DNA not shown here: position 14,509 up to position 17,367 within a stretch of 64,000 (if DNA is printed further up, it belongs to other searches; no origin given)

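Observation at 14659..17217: An 852-aa cytoplasmic HEAT-repeat + VWA protein is translationally coupled between fliR and flhB inside the flagellar export-gate operon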

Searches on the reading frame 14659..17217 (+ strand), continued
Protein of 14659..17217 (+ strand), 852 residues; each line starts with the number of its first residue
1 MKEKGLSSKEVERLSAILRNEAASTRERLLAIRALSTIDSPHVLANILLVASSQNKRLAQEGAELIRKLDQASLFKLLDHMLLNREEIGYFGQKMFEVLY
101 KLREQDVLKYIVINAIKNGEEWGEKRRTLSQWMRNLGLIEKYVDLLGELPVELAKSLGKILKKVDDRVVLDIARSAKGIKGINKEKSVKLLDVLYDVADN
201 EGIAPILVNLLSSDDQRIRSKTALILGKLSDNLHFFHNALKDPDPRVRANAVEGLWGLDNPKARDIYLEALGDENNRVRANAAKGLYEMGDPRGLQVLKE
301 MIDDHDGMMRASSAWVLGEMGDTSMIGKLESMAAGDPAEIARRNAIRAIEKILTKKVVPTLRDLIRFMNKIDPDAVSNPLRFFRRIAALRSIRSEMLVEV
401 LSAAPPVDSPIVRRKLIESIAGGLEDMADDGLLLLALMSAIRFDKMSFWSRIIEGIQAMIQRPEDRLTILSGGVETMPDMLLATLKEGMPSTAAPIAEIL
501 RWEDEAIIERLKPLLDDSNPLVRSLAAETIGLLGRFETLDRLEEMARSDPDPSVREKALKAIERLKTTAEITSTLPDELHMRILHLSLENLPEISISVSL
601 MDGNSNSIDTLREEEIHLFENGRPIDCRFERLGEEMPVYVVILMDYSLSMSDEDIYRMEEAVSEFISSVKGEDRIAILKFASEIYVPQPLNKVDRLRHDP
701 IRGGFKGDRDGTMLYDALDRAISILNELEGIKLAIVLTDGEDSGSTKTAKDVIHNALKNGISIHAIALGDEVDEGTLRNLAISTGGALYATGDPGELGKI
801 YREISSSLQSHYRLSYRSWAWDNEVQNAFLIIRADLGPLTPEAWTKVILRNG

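Call 56: find_encoding_contigs(protein=P0118, flank=10000, max_places=3)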
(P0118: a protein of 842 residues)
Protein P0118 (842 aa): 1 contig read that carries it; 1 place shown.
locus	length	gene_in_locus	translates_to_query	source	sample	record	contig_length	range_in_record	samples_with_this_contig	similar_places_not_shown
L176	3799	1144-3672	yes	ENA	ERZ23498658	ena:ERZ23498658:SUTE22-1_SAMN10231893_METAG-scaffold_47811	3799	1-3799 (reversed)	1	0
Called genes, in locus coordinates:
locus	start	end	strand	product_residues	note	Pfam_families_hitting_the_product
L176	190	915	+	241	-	PF13677:MotB_plug, PF00691:OmpA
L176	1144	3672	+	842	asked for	PF00514:Arm (faint), PF02985:HEAT (faint), PF13513:HEAT_EZ (faint), PF03130:HEAT_PBS (faint), PF13646:HEAT_2, PF00092:VWA, PF13519:VWA_2, PF13768:VWA_3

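Call 58: search_protein_families(library=padloc, proteins=[window:14659-17214:+], max_evalue=0.01)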
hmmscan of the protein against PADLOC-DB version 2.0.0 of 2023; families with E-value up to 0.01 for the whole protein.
window:14659-17214:+ (852 aa): 3 families
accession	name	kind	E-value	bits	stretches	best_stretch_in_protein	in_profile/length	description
PDLC02919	HEAT-ARM_XIII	-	1.3e-20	70.5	2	189-365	1207-1383/1972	-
PDLC01150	HEAT_CxxC_PDDEXK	-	0.0029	14.9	0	505-571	57-126/288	HEAT_CxxC_PD-DEXK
PDLC02973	WGR_XIII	-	0.0033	13.9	0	297-356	132-191/973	-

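Call 68: search_protein_families(library=pfam, proteins=[L092:5540-8338:+, L088:2455-3501:+, L175:7511-8083:+, L175:8172-8999:+, L094:1-327:+, L092:14811-15077:+], max_evalue=0.001)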
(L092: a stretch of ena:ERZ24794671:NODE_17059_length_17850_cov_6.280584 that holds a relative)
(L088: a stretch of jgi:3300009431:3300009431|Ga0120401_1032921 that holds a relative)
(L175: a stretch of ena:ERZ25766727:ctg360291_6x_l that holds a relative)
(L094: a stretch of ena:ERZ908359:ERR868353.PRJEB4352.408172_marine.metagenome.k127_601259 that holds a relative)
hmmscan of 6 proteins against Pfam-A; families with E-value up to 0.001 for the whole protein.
L092:5540-8338:+ (933 aa): 6 families
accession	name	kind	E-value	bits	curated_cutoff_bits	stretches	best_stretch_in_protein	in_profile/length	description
PF13646.12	HEAT_2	-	6.8e-29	100.4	27.7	4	258-340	5-88/88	HEAT repeats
PF02985.28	HEAT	-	9.8e-15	53.7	23.5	0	287-310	4-27/31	HEAT repeat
PF00092.34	VWA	-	2.8e-14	54.2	23.8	1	722-876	2-164/174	von Willebrand factor type A domain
PF13519.12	VWA_2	-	2.8e-11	44.4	27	1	722-823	1-106/107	von Willebrand factor type A domain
PF13768.12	VWA_3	-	3.1e-10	40.8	27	1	721-871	2-153/155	von Willebrand factor type A domain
PF12717.13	Cnd1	-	0.00042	20.8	26.4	0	259-315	28-90/162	non-SMC mitotic condensation complex subunit 1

L088:2455-3501:+ (349 aa): 6 families
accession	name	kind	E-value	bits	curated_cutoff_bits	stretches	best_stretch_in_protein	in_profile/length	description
PF13646.12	HEAT_2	-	9.8e-30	103.1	27.7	3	264-345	6-88/88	HEAT repeats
PF02985.28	HEAT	-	2.8e-19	67.8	23.5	0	262-285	5-28/31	HEAT repeat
PF13513.12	HEAT_EZ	-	2.5e-08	34.7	27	0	196-224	27-55/55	HEAT-like repeat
PF12717.13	Cnd1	-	3.1e-06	27.8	26.4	0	262-335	63-134/162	non-SMC mitotic condensation complex subunit 1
PF03130.22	HEAT_PBS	-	0.00012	22.7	20.9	0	273-296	1-24/27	PBS lyase HEAT-like repeat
PF00514.29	Arm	-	0.0002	21.8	20.6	0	235-251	21-37/41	Armadillo/beta-catenin-like repeat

L175:7511-8083:+ (191 aa): 1 family
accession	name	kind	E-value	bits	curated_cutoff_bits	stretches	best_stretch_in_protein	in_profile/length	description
PF00072.30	Response_reg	-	1.2e-22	80.6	30.2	1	6-114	1-111/111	Response regulator receiver domain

L175:8172-8999:+ (276 aa): 2 families
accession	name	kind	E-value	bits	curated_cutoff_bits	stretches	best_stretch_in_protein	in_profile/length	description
PF13487.12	HD_5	-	3.1e-33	115.3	27.2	1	4-154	17-169/170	HD domain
PF01966.28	HD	-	3.2e-14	53.7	22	1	15-124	11-116/116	HD domain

L094:1-327:+ (108 aa): 0 families

L092:14811-15077:+ (89 aa): 0 families

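Call 79: search_protein_families(library=pfam, proteins=[L062:13072-14088:+, L073:12369-13922:-, L042:6436-7170:+, L033:7599-8105:+, L032:11358-13781:+, L048:14665-17034:-, L016:11972-13975:+, L032:8835-9758:+, L021:8172-9557:-], max_evalue=0.001)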
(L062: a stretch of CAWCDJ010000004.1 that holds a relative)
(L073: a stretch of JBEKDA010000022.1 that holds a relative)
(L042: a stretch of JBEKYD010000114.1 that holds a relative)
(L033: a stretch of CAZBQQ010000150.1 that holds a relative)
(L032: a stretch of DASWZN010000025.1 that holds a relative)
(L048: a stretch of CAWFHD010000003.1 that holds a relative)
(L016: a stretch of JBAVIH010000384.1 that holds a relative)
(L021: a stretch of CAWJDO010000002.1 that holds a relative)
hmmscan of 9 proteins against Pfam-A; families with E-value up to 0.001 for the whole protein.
L062:13072-14088:+ (338 aa): 1 family
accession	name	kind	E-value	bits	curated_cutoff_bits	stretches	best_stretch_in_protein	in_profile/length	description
PF03544.19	TonB_C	-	8e-23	81.1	24.6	1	261-337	2-79/79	Gram-negative bacterial TonB protein C-terminal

L073:12369-13922:- (517 aa): 2 families
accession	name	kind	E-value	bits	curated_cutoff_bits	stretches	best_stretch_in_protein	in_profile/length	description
PF00883.26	Peptidase_M17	-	3.6e-125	417.8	25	1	202-509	1-310/310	Cytosol aminopeptidase family, catalytic domain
PF02789.23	Peptidase_M17_N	-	6.8e-22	78.2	23.4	1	71-167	27-127/129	Cytosol aminopeptidase family, N-terminal domain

L042:6436-7170:+ (244 aa): 2 families
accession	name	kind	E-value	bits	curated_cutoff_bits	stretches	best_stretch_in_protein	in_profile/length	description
PF21982.2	RecX_HTH1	-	2.8e-09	37.2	26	1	81-119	2-40/40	RecX, first three-helix domain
PF02631.22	RecX_HTH2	-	1.2e-08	35.4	26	1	126-165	1-40/42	RecX, second three-helix domain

L033:7599-8105:+ (168 aa): 1 family
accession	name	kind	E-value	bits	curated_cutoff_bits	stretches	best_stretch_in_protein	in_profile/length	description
PF12732.12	YtxH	-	2.8e-12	47.3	37.5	1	77-136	4-63/71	YtxH-like protein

L032:11358-13781:+ (807 aa): 1 family
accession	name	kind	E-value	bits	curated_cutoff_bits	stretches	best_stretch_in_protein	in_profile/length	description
PF01433.26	Peptidase_M1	-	3e-19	70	27.7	1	541-719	55-218/218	Peptidase family M1 domain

L048:14665-17034:- (789 aa): 8 families
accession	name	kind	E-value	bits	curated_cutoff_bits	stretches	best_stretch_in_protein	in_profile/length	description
PF13328.12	HD_4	-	2.4e-51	174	27.2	1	89-238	1-155/156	HD domain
PF04607.23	RelA_SpoT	-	7.8e-41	139.3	27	1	298-408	1-112/113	Region found in RelA / SpoT proteins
PF02824.27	TGS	-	8.9e-21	74.1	22.2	1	452-509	3-60/60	TGS domain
PF13291.12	ACT_4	-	5.6e-19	69.1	27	1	708-786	2-80/80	ACT domain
PF01842.31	ACT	-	9.2e-11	41.8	27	1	714-778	2-64/66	ACT domain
PF22629.2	ACT_AHAS_ss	-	4.4e-10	40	27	1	717-781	3-65/67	AHAS small subunit-like ACT domain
PF19296.4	RelA_AH_RIS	-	1e-08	35.9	23.8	1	522-686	3-173/185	RelA/SpoT, AH and RIS domains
PF01966.28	HD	-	3.4e-07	31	22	1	110-207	3-116/116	HD domain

L016:11972-13975:+ (667 aa): 0 families

L032:8835-9758:+ (307 aa): 1 family
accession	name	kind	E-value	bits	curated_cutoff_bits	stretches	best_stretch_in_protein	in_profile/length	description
PF19567.5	CpsB_CapC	-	2.5e-53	181.3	27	1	55-283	1-233/234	Capsular polysaccharide synthesis, CpsB/CapC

L021:8172-9557:- (461 aa): 0 families
